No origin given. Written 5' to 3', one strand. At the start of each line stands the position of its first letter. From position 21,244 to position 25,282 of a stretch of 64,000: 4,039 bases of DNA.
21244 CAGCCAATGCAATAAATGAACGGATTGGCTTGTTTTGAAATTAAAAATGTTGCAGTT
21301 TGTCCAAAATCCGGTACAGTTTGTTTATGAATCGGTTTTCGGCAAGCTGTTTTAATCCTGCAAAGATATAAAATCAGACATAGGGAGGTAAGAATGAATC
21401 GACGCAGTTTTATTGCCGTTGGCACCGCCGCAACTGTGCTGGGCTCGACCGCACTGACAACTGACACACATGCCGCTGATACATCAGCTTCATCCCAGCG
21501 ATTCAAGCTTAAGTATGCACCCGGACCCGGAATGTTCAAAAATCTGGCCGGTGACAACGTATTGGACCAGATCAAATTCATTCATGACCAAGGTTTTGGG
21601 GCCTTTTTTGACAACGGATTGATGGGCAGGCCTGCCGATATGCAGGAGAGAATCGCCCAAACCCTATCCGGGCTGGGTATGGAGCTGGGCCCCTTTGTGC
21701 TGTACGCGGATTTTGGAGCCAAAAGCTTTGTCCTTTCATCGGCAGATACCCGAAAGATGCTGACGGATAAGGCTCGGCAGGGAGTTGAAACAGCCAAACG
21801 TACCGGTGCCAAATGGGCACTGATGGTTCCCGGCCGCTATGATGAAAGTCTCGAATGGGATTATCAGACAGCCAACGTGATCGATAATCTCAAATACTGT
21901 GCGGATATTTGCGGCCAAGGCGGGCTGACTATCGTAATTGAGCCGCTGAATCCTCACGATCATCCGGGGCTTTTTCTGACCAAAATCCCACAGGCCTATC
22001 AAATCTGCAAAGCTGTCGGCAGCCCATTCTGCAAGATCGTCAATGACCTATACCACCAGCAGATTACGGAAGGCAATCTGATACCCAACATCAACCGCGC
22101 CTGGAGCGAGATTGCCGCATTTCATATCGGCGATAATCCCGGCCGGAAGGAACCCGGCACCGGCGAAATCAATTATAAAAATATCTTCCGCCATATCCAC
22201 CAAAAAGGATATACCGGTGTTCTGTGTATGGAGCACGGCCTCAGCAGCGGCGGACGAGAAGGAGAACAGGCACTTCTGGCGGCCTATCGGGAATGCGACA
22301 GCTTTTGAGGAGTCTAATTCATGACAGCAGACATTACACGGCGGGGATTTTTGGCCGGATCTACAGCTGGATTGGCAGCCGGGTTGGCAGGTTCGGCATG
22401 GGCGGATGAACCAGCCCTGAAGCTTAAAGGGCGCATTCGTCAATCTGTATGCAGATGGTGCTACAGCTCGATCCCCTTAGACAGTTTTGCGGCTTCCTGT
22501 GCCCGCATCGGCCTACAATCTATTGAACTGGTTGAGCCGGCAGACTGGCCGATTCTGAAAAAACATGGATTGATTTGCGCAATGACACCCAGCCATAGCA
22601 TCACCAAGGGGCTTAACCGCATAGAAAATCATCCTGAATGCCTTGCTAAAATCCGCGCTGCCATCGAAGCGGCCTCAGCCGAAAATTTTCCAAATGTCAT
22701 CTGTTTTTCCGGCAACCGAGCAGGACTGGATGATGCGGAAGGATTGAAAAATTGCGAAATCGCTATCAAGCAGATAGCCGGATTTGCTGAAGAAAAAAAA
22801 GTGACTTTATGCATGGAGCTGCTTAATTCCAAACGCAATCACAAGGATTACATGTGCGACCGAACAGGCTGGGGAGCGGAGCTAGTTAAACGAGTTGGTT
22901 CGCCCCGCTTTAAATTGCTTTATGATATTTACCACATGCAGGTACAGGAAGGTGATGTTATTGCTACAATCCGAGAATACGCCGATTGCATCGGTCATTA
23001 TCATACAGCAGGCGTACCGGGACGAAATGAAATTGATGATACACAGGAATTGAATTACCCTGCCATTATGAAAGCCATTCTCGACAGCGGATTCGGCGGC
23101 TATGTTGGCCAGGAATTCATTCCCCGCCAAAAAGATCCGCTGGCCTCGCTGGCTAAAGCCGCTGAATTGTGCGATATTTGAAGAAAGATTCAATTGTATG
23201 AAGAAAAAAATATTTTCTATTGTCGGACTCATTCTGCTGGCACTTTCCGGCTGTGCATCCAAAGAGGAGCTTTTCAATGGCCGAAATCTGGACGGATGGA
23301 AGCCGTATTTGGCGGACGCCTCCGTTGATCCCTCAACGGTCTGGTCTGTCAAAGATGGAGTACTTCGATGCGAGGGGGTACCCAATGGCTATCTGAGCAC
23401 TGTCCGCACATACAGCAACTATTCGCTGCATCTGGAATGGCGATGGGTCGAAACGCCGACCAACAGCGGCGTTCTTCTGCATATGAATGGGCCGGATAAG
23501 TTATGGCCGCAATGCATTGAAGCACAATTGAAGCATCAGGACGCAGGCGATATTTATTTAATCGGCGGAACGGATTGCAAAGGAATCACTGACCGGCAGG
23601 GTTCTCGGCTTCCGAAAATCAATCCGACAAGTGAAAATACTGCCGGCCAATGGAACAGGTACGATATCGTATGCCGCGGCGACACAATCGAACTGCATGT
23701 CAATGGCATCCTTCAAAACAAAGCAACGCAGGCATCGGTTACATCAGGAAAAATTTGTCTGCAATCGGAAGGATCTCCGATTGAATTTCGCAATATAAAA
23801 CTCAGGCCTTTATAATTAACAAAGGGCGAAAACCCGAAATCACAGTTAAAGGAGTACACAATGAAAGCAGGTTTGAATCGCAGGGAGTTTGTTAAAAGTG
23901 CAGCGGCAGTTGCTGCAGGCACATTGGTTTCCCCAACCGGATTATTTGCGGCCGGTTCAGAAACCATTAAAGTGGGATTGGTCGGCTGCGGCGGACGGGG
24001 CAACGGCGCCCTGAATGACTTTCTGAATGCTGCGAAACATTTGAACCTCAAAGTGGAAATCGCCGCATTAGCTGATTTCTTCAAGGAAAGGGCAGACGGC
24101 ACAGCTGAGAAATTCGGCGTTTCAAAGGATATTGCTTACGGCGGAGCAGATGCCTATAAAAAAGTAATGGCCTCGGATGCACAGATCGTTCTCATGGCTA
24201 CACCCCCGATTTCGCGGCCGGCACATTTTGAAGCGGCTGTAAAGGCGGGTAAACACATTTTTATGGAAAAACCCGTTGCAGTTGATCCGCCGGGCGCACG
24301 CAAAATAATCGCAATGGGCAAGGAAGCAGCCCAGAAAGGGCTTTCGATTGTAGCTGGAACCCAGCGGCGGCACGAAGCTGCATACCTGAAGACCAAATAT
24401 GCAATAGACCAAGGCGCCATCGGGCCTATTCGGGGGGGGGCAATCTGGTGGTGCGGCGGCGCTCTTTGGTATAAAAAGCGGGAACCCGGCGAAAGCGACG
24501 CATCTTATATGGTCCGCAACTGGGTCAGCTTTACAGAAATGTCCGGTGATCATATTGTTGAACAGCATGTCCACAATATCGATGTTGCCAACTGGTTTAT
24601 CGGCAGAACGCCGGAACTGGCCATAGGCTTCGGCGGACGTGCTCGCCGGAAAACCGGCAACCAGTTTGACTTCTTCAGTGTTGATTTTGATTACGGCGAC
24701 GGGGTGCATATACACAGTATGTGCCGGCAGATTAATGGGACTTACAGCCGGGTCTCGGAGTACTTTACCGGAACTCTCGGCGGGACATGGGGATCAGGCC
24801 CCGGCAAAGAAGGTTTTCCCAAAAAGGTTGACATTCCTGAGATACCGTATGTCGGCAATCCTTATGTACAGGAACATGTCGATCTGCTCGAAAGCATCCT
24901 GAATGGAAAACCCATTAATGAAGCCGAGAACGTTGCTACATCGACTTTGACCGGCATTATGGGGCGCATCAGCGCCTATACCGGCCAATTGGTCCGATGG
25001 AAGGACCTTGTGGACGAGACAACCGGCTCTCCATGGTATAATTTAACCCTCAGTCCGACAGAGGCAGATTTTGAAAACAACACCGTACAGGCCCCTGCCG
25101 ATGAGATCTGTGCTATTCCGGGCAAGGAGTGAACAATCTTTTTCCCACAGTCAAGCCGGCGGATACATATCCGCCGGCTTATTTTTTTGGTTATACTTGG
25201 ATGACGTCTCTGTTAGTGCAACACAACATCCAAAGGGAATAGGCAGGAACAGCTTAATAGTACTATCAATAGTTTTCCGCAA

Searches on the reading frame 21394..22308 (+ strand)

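Call 33: search_protein_families(library=pfam, proteins=[window:21394-22308:+], max_evalue=0.001)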
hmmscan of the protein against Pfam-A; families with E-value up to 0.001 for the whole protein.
window:21394-22308:+ (304 aa): 1 family
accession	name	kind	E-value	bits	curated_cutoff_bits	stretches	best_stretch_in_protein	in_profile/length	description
PF01261.30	AP_endonuc_2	-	6.5e-30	105.1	31.1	1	67-285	8-233/249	Xylose isomerase-like TIM barrel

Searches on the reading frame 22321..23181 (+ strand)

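Call 33: search_protein_families(library=pfam, proteins=[window:22321-23181:+], max_evalue=0.001)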
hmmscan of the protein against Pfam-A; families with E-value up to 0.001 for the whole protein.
window:22321-23181:+ (286 aa): 1 family
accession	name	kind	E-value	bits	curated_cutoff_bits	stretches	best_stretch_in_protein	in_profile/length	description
PF01261.30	AP_endonuc_2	-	2.9e-22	80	31.1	1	79-275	37-237/249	Xylose isomerase-like TIM barrel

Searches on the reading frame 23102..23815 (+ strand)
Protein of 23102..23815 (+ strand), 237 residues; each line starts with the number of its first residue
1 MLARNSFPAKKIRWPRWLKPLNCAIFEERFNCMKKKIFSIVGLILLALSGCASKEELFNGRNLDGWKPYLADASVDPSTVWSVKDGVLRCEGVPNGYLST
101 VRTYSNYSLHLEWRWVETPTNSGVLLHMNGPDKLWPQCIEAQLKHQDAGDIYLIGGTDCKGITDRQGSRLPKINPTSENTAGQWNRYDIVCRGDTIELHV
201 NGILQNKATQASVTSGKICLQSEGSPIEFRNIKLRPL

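Call 33: search_protein_families(library=pfam, proteins=[window:23102-23815:+], max_evalue=0.001)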
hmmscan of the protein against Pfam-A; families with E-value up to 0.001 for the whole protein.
window:23102-23815:+ (237 aa): 1 family
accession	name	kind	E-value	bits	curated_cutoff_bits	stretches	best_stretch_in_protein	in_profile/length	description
PF06439.18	3keto-disac_hyd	-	5.1e-38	131.4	26.8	1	55-235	3-187/187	3-keto-disaccharide hydrolase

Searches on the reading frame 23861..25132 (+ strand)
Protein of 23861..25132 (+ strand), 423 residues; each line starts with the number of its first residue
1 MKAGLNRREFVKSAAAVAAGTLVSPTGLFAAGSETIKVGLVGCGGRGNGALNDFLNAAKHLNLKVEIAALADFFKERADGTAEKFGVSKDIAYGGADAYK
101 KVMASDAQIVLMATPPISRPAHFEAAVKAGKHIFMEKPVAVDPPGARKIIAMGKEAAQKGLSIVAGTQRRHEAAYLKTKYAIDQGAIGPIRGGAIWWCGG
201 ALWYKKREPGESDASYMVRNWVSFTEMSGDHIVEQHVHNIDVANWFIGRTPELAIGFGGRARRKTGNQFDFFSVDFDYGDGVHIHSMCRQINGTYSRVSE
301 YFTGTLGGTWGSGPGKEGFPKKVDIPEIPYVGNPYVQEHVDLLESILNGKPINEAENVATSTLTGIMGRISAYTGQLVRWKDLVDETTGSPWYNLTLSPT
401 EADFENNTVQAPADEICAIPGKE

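Call 8: search_protein_families(library=pfam, proteins=[window:23861-25132:+], max_evalue=0.001)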
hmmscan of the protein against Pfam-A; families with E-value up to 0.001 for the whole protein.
window:23861-25132:+ (423 aa): 3 families
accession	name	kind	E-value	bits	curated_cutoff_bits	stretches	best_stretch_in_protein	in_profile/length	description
PF01408.29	GFO_IDH_MocA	-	7.7e-14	52.9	24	1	36-156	1-112/120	Oxidoreductase family, NAD-binding Rossmann fold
PF22725.1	GFO_IDH_MocA_C3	-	1e-06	29.2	27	1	175-297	1-111/124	GFO/IDH/MocA C-terminal domain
PF10518.14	TAT_signal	-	0.00048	20.4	22.7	0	5-23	2-20/21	TAT (twin-arginine translocation) pathway signal sequence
